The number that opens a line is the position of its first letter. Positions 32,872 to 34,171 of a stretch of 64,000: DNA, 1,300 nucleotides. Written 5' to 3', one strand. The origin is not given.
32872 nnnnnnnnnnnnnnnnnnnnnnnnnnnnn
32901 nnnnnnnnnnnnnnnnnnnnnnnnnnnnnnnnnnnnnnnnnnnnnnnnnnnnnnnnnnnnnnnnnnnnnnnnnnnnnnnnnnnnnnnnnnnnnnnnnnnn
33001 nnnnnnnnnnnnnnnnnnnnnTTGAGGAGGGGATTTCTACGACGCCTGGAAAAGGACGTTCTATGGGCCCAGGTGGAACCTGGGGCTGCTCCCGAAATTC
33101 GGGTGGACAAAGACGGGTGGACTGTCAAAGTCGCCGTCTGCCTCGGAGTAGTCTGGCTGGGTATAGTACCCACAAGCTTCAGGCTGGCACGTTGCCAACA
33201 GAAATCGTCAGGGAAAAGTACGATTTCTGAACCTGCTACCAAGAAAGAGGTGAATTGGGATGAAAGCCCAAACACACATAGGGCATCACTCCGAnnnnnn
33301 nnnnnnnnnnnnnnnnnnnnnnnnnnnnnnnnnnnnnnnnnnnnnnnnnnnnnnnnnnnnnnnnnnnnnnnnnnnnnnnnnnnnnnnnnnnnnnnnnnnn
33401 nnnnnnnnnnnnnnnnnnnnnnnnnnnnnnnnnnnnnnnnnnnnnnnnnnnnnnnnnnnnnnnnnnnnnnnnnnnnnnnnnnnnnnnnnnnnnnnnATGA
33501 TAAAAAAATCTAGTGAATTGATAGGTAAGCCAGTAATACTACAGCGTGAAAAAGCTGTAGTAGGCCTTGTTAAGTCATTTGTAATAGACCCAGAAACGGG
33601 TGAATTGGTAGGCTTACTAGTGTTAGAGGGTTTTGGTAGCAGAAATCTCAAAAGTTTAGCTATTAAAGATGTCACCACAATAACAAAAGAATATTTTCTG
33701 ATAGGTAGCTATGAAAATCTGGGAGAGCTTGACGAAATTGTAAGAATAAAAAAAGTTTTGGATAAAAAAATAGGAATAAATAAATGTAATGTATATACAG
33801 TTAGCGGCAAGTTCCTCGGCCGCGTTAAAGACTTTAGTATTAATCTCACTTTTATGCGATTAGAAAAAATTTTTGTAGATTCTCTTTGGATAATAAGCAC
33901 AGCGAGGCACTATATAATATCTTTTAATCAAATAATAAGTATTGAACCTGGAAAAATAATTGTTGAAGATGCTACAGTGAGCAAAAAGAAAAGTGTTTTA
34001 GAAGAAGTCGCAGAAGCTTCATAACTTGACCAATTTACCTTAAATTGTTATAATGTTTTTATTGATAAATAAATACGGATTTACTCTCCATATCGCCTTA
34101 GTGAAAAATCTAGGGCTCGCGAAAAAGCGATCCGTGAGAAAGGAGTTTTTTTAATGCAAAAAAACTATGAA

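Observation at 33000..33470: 470-nt GC-rich, hairpin-dense island: unassigned structured RNA candidate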

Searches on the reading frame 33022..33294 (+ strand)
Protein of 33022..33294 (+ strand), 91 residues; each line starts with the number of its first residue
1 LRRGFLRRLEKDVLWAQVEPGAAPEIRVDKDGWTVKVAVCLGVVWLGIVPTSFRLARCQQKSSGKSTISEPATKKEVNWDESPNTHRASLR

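Call 35: search_protein_families(library=pfam, max_evalue=1, proteins=[window:33022-33294:+])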
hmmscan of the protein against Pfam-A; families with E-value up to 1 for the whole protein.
seq(91 aa): 1 family
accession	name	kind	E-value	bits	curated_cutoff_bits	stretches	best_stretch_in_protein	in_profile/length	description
PF14313.11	Soyouz_module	-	0.092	13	22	1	60-77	31-48/58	N-terminal region of Paramyxovirinae phosphoprotein (P)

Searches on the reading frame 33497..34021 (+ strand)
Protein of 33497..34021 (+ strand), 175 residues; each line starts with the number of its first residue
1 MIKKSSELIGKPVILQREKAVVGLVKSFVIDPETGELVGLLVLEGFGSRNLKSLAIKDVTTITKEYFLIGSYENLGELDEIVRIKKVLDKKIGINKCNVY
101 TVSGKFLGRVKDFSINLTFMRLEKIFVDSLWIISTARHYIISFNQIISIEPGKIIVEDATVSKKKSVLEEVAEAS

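Call 11: find_homologous_proteins(query=window:33497-34021:+)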
Query window:33497-34021:+ (175 aa): 10 proteins with E <= 0.001 among 277 candidates.
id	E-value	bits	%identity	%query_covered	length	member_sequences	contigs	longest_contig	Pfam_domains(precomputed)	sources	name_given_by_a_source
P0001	1.9e-102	358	100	100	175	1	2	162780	PF05239.22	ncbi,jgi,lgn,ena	ncbi:MAG: PRC-barrel domain-containing protein [bacterium]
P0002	3.2e-81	289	81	100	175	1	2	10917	PF05239.22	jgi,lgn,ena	-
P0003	2.0e-62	228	71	85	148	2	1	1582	PF05239.22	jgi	-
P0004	9.1e-47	177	53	95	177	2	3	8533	PF05239.22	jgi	jgi:uncharacterized protein YrrD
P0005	4.9e-45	171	51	99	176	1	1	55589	PF05239.22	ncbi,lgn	-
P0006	2.2e-40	156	77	58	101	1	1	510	PF05239.22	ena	-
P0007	1.0e-39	154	49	95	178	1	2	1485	PF05239.22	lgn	-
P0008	5.4e-34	135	45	92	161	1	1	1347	PF05239.22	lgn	-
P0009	1.0e-16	79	34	100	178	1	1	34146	PF05239.22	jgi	jgi:uncharacterized protein YrrD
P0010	7.3e-12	63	31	80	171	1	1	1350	PF05239.22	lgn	-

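Call 13: find_encoding_contigs(protein=P0001, flank=3000, max_places=4)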
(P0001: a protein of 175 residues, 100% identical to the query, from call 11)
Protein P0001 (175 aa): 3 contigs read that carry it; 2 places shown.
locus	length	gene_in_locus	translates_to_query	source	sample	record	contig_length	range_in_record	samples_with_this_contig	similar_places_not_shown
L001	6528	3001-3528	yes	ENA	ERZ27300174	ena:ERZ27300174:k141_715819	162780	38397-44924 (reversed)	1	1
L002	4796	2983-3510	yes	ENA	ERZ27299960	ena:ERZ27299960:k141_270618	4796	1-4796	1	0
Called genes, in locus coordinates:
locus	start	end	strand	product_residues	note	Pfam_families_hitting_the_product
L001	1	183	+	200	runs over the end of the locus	PF03167:UDG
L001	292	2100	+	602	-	PF00753:Lactamase_B, PF12706:Lactamase_B_2, PF22505:RNase_J_b_CASP, PF07521:RMMBL (weak), PF17770:RNase_J_C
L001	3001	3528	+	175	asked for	PF05239:PRC (weak)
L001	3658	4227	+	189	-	PF01250:Ribosomal_S6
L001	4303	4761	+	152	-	PF00436:SSB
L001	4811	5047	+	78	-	PF01084:Ribosomal_S18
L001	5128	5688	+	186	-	PF08207:EFP_N, PF01132:EFP, PF09285:Elong-fact-P_C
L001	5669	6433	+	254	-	PF01479:S4, PF01728:FtsJ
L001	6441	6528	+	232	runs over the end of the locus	PF00005:ABC_tran, PF13401:AAA_22 (weak), PF13304:AAA_21 (faint)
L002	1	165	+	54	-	?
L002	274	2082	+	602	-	PF00753:Lactamase_B, PF12706:Lactamase_B_2, PF22505:RNase_J_b_CASP, PF07521:RMMBL (weak), PF17770:RNase_J_C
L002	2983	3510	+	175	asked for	PF05239:PRC (weak)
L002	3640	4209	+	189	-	PF01250:Ribosomal_S6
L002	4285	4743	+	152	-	PF00436:SSB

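Call 14: find_encoding_contigs(protein=P0002, flank=4000, max_places=4)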
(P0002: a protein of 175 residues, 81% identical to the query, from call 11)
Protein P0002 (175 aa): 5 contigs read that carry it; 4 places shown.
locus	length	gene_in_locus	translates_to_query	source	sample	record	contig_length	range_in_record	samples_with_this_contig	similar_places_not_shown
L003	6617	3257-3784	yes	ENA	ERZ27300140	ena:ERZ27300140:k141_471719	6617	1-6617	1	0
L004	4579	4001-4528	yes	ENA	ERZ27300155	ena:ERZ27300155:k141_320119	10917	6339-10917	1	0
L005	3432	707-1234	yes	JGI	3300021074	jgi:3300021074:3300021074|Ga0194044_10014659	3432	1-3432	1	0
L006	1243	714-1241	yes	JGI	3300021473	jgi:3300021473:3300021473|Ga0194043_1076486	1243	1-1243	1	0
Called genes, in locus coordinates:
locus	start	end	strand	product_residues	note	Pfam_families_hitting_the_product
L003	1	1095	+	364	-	?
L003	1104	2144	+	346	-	PF00953:Glycos_transf_4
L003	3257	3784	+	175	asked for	PF05239:PRC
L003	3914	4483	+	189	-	PF01250:Ribosomal_S6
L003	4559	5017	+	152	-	PF00436:SSB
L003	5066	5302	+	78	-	PF01084:Ribosomal_S18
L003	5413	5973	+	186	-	PF08207:EFP_N, PF01132:EFP, PF09285:Elong-fact-P_C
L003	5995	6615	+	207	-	?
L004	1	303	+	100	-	-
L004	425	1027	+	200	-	PF03167:UDG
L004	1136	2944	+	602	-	PF00753:Lactamase_B, PF12706:Lactamase_B_2, PF22505:RNase_J_b_CASP, PF07521:RMMBL (weak), PF17770:RNase_J_C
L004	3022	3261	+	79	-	-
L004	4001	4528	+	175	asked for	PF05239:PRC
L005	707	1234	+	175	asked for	PF05239:PRC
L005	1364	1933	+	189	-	PF01250:Ribosomal_S6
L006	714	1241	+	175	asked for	PF05239:PRC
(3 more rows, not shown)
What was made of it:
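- The locus is a rearrangement hotspot: the upstream neighbours differ even between L003 and L004 (call 14).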

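Call 15: find_encoding_contigs(protein=P0005, flank=4000, max_places=4)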
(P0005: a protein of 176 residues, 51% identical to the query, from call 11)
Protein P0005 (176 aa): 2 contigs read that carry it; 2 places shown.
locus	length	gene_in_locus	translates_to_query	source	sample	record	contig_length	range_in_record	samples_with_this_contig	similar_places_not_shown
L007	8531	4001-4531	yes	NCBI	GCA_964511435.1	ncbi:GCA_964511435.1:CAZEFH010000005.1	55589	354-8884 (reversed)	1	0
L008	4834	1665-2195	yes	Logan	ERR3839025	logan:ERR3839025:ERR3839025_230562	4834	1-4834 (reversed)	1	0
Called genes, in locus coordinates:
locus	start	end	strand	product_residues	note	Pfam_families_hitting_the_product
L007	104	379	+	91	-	-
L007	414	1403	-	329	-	PF00579:tRNA-synt_1b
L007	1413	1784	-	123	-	-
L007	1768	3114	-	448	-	PF02878:PGM_PMM_I, PF02879:PGM_PMM_II, PF02880:PGM_PMM_III, PF00408:PGM_PMM_IV (weak)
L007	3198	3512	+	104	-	-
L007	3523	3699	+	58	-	-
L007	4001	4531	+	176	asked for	PF05239:PRC (faint)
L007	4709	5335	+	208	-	PF01250:Ribosomal_S6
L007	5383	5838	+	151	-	PF00436:SSB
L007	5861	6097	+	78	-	PF01084:Ribosomal_S18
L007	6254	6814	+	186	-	PF08207:EFP_N, PF01132:EFP, PF09285:Elong-fact-P_C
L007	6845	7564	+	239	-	PF01479:S4, PF01728:FtsJ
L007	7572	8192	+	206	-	PF00005:ABC_tran, PF13401:AAA_22 (weak), PF13304:AAA_21 (faint)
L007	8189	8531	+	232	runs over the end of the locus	?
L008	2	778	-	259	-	?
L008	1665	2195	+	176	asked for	PF05239:PRC (faint)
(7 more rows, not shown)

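Call 16: find_encoding_contigs(protein=P0004, flank=4000, max_places=4)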
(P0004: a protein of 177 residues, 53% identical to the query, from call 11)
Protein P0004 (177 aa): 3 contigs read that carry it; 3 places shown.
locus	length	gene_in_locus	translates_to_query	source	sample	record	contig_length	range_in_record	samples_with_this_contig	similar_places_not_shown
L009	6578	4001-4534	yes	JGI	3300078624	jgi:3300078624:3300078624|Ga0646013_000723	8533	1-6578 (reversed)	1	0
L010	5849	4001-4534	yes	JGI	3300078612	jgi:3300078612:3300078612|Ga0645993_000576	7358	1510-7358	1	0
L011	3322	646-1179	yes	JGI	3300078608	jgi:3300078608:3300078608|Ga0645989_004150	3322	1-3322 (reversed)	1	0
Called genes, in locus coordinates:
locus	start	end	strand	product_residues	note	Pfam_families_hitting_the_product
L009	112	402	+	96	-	-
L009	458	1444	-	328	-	PF00579:tRNA-synt_1b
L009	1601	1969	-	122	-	-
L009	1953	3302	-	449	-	PF02878:PGM_PMM_I, PF02879:PGM_PMM_II, PF02880:PGM_PMM_III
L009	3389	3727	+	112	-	-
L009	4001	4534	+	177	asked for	PF05239:PRC (weak)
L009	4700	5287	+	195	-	PF01250:Ribosomal_S6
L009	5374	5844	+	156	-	PF00436:SSB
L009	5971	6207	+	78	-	PF01084:Ribosomal_S18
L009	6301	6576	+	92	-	?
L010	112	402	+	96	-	-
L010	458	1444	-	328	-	PF00579:tRNA-synt_1b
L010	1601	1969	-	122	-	-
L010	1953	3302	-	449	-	PF02878:PGM_PMM_I, PF02879:PGM_PMM_II, PF02880:PGM_PMM_III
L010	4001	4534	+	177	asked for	PF05239:PRC (weak)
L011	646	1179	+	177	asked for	PF05239:PRC (weak)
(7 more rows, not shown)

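Call 21: find_encoding_contigs(protein=P0009, flank=4000, max_places=3)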
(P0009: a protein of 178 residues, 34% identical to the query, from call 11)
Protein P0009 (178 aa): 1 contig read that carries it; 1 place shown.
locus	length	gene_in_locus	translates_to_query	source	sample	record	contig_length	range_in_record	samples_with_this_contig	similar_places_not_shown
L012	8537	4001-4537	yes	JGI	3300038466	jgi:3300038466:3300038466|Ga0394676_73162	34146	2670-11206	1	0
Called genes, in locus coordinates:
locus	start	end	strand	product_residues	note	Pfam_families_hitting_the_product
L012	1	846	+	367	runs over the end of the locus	PF00953:Glycos_transf_4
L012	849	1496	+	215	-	-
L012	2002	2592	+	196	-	PF01250:Ribosomal_S6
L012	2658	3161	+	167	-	PF00436:SSB, PF22657:SSB_1 (weak)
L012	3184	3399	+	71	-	PF01084:Ribosomal_S18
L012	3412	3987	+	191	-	PF08207:EFP_N, PF01132:EFP, PF09285:Elong-fact-P_C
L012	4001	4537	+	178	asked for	PF05239:PRC (faint)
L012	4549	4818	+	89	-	PF02943:FeThRed_B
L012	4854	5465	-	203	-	PF27462:RecX_N, PF21982:RecX_HTH1, PF02631:RecX_HTH2 (weak), PF21981:RecX_HTH3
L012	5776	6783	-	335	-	PF00154:RecA_N, PF08423:Rad51, PF06745:ATPase (faint), PF27531:MT3502_N (weak), PF21096:RecA_C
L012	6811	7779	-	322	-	PF12844:HTH_19 (faint), PF13413:HTH_25, PF09136:Glucodextran_B, PF13464:RodZ_C (weak)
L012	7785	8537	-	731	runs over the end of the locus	PF13491:FtsK_4TM, PF17854:FtsK_alpha, PF01580:FtsK_SpoIIIE, PF09397:FtsK_gamma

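Call 22: find_encoding_contigs(protein=P0007, flank=4000, max_places=3)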
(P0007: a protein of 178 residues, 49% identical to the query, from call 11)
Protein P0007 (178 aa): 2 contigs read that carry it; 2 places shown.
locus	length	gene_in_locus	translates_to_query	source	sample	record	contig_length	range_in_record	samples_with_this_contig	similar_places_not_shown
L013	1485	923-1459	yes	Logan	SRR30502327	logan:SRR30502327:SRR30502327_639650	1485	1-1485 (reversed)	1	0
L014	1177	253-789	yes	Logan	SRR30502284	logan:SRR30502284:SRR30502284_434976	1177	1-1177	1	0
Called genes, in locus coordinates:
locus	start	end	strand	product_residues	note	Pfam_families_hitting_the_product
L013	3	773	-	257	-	?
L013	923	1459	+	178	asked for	PF05239:PRC (weak)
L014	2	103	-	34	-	?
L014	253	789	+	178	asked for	PF05239:PRC (weak)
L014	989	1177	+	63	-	?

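Call 23: find_encoding_contigs(protein=P0008, flank=4000, max_places=3)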
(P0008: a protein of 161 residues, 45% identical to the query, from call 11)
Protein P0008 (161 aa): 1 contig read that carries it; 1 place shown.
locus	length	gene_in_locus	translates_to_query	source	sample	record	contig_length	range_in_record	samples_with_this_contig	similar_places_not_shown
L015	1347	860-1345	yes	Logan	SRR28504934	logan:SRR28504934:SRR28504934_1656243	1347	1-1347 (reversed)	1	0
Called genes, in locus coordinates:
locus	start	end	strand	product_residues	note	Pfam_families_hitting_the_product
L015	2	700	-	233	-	?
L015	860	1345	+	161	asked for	PF05239:PRC (weak)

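Call 24: find_encoding_contigs(protein=P0010, flank=4000, max_places=3)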
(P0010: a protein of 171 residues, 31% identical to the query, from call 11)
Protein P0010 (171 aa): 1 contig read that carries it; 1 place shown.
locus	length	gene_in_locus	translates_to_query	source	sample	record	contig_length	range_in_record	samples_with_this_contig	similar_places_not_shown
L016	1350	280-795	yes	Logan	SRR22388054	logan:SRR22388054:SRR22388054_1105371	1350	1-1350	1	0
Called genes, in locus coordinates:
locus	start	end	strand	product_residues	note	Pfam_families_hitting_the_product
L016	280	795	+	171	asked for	PF05239:PRC (weak)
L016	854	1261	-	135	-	PF18895:T4SS_pilin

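Call 29: find_related_loci(query=A1, collection=genome_contigs, flank=6000)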
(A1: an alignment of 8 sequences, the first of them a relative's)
Query A1 (175 aa) in genome_contigs; peptide patterns used: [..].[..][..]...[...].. (x = any residue, [..] = any of these).
321 stretches matched a pattern; 3 encode a relative of the query (tblastn E <= 1e-3); 3 distinct loci.
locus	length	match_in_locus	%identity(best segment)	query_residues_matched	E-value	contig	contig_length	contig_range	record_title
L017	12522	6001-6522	51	1-174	1e-55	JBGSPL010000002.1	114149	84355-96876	MAG: Patescibacteria group bacterium isolate JTS-AC303 k141_4162513, whole genome shotgun sequence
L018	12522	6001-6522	50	1-174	2e-54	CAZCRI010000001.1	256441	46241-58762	MAG TPA_asm: uncultured Candidatus Saccharibacteria bacterium isolate binchicken_co269_59 genome assembly, contig: NODE_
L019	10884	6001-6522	51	1-174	5e-53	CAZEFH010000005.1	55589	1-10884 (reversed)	MAG TPA_asm: uncultured Candidatus Saccharibacteria bacterium isolate binchicken_co269_92 genome assembly, contig: NODE_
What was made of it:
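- Tried and rejected: The genome_contigs scan with the PRC alignment gave three genomes (call 29).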

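Call 38: find_encoding_contigs(protein=P0003, flank=4000, max_places=4)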
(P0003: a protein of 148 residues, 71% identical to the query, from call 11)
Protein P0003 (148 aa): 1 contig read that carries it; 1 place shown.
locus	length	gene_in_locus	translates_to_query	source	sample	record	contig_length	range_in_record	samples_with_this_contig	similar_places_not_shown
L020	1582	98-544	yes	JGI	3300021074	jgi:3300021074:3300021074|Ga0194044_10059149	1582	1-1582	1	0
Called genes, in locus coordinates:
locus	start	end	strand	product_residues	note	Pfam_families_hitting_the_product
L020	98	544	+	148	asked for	PF05239:PRC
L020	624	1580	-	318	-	?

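Call 41: find_encoding_contigs(protein=P0006, flank=2000, max_places=3)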
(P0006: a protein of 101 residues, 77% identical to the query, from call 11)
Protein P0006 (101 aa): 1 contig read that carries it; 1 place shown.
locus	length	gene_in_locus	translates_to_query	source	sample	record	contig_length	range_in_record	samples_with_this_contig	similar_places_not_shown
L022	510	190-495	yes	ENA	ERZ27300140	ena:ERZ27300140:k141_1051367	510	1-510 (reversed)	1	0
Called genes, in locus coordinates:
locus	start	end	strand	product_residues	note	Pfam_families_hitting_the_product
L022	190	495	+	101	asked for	PF05239:PRC (weak)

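Call 87: search_protein_families(library=pfam, max_evalue=0.1, proteins=[window:33497-34021:+])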
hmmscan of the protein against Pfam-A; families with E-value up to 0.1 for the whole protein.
window:33497-34021:+ (175 aa): 1 family
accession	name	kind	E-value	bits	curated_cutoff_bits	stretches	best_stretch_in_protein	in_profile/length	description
PF05239.21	PRC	-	1.2e-13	51.2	21.2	2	5-48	6-48/78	PRC-barrel domain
